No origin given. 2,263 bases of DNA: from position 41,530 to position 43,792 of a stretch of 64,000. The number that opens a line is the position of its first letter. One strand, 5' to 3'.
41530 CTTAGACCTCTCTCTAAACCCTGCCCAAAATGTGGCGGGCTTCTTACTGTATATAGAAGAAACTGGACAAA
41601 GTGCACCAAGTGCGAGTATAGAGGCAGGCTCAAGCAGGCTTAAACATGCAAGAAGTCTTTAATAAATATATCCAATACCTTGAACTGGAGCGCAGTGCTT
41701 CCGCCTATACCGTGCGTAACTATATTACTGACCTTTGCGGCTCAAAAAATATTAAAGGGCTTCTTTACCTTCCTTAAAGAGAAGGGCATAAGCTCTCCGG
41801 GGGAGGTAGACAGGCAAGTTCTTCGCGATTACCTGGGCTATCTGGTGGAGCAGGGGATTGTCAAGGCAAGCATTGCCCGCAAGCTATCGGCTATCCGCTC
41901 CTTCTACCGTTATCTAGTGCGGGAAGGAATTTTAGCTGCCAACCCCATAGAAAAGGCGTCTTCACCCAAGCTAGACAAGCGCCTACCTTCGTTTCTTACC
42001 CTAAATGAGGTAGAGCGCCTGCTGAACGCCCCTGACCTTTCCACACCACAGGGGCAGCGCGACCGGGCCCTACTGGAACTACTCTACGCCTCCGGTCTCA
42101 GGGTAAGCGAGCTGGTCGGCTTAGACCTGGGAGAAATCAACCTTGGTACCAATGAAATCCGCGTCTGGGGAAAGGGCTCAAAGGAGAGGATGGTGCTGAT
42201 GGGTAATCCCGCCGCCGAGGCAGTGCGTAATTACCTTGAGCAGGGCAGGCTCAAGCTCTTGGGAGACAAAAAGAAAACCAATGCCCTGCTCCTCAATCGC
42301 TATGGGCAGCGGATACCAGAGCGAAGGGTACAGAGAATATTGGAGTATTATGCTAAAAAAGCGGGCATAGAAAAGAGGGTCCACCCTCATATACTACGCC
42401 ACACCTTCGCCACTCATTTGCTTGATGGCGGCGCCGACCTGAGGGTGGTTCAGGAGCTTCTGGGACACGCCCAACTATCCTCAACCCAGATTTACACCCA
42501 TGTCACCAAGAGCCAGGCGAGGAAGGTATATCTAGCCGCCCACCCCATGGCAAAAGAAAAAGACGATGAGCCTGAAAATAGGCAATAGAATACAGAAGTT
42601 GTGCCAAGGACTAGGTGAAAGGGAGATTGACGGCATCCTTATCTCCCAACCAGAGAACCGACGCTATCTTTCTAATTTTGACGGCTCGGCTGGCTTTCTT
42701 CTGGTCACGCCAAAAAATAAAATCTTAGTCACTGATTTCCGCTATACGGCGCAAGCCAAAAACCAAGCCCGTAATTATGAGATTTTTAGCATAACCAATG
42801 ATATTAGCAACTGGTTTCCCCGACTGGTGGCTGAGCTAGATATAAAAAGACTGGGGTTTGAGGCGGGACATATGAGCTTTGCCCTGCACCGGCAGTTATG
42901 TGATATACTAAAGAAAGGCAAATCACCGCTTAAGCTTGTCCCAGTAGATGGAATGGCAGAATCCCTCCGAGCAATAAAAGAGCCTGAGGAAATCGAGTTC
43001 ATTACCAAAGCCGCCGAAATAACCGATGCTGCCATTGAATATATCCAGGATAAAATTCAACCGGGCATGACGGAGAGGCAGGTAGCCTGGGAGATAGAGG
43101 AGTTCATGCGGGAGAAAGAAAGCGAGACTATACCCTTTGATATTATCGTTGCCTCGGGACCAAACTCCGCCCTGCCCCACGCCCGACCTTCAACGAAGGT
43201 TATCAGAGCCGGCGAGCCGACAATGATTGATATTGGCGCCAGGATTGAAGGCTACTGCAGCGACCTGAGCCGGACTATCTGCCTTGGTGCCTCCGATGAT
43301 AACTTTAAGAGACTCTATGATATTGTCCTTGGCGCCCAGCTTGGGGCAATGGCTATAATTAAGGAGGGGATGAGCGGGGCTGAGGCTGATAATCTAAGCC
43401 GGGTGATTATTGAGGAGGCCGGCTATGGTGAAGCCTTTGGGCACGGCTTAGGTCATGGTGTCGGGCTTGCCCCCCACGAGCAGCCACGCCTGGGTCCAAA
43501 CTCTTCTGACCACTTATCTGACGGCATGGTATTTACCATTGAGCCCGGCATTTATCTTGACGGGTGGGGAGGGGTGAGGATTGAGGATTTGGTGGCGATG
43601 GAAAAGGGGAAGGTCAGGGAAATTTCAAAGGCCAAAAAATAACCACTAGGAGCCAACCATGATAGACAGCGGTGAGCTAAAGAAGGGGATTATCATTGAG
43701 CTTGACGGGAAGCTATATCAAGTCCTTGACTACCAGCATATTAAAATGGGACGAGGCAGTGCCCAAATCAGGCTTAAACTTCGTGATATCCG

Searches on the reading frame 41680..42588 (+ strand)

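Call 19: search_protein_families(library=pfam, proteins=[window:41680-42588:+], max_evalue=0.00001)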
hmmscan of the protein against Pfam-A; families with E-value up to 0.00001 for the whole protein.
window:41680-42588:+ (302 aa): 3 families
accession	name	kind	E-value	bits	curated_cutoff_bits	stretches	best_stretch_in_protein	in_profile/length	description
PF00589.27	Phage_integrase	-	7.8e-49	166.2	27.1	1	105-277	2-170/172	Phage integrase family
PF02899.23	Phage_int_SAM_1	-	9.7e-13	48.7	22.3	1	24-83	25-83/83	Phage integrase, N-terminal SAM-like domain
PF13102.12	Phage_int_SAM_5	-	3.4e-06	27.8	22.3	1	23-92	27-95/98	Phage integrase SAM-like domain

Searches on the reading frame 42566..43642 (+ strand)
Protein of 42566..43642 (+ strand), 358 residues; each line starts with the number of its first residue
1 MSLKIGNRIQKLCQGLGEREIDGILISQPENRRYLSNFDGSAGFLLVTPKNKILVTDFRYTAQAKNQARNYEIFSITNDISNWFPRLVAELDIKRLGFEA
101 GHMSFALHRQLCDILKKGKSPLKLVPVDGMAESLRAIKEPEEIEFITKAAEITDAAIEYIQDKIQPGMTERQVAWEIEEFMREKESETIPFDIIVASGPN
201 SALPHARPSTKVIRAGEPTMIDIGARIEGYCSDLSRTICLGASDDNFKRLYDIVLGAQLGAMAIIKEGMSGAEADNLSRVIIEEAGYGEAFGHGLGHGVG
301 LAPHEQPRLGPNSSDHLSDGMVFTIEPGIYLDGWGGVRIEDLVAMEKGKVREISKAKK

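Call 19: search_protein_families(library=pfam, proteins=[window:42566-43642:+], max_evalue=0.00001)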
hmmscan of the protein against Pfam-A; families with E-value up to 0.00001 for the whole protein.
window:42566-43642:+ (358 aa): 2 families
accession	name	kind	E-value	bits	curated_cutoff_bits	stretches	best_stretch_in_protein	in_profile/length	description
PF00557.29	Peptidase_M24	-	6.4e-68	229.1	23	1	145-345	2-206/208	Metallopeptidase family M24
PF01321.24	Creatinase_N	-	1.4e-26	94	22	1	8-137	1-128/128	Creatinase/Prolidase N-terminal domain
